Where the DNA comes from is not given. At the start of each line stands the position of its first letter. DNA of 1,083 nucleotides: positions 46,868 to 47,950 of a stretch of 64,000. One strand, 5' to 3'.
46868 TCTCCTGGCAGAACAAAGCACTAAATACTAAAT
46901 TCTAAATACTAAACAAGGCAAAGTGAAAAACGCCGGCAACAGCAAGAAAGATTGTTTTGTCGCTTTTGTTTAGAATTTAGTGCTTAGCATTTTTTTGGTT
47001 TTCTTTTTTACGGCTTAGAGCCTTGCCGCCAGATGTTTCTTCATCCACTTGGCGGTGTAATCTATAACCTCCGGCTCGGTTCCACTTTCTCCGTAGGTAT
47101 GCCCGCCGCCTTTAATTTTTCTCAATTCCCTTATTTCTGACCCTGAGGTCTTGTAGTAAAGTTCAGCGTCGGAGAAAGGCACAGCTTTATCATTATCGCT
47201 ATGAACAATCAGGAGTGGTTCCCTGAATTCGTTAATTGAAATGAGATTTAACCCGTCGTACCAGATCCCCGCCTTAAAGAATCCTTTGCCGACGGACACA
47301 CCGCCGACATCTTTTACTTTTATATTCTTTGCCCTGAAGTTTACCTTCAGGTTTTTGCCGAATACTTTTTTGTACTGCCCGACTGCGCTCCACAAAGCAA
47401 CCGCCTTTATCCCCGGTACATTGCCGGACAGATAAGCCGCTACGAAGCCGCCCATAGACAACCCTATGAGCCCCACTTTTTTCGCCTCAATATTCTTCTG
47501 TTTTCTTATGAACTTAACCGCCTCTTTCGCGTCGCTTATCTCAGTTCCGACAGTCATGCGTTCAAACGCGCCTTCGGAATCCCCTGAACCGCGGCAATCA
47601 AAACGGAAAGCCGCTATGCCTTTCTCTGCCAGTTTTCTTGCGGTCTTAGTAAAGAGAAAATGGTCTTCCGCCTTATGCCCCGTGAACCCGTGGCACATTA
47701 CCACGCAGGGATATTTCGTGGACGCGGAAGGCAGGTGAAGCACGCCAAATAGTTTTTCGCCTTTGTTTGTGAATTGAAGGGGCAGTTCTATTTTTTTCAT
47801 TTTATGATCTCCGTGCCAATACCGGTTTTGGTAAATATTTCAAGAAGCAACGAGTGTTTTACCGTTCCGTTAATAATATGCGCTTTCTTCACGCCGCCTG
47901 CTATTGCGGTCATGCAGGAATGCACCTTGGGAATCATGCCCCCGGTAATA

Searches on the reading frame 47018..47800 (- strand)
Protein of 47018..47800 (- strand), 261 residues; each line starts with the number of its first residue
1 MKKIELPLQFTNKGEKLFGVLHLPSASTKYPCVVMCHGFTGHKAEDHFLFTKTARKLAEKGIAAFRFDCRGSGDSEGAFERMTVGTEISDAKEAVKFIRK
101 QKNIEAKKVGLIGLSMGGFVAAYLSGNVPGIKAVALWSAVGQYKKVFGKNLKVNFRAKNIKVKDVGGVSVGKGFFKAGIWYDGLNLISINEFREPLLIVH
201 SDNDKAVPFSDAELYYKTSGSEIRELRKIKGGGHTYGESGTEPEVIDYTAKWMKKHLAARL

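Call 80: search_protein_families(library=pfam, proteins=[window:47018-47800:-], max_evalue=0.00001)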
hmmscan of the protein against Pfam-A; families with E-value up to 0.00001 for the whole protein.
window:47018-47800:- (261 aa): 10 families
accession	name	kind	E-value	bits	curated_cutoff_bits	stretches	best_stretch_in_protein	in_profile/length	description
PF12146.15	Hydrolase_4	-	1.7e-19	70.5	27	1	32-145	6-115/239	Serine aminopeptidase, S33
PF02129.25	Peptidase_S15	-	7.9e-15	55.7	23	1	20-141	8-130/262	X-Pro dipeptidyl-peptidase (S15 family)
PF00561.26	Abhydrolase_1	-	1e-13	51.9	25.8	1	31-139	1-102/245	alpha/beta hydrolase fold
PF00326.27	Peptidase_S9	-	2.5e-12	47.2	22.6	1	53-126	6-83/213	Prolyl oligopeptidase family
PF01738.24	DLH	-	2.2e-11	44.2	21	1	19-137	3-127/217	Dienelactone hydrolase family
PF20434.5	BD-FAE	-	3e-11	43.7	26.8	1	23-123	5-105/215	BD-FAE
PF12697.13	Abhydrolase_6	-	2e-09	38.9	26.3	1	33-139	1-93/217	Alpha/beta hydrolase family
PF06500.17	FrsA-like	-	7.9e-09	35.2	22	1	1-135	168-294/414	Esterase FrsA-like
PF12740.14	PETase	-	2.5e-06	27.6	28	0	20-135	43-153/263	PET hydrolase-like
PF08840.17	BAAT_C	-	3.1e-06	27.8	20.9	1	92-208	7-128/210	BAAT / Acyl-CoA thioester hydrolase C terminal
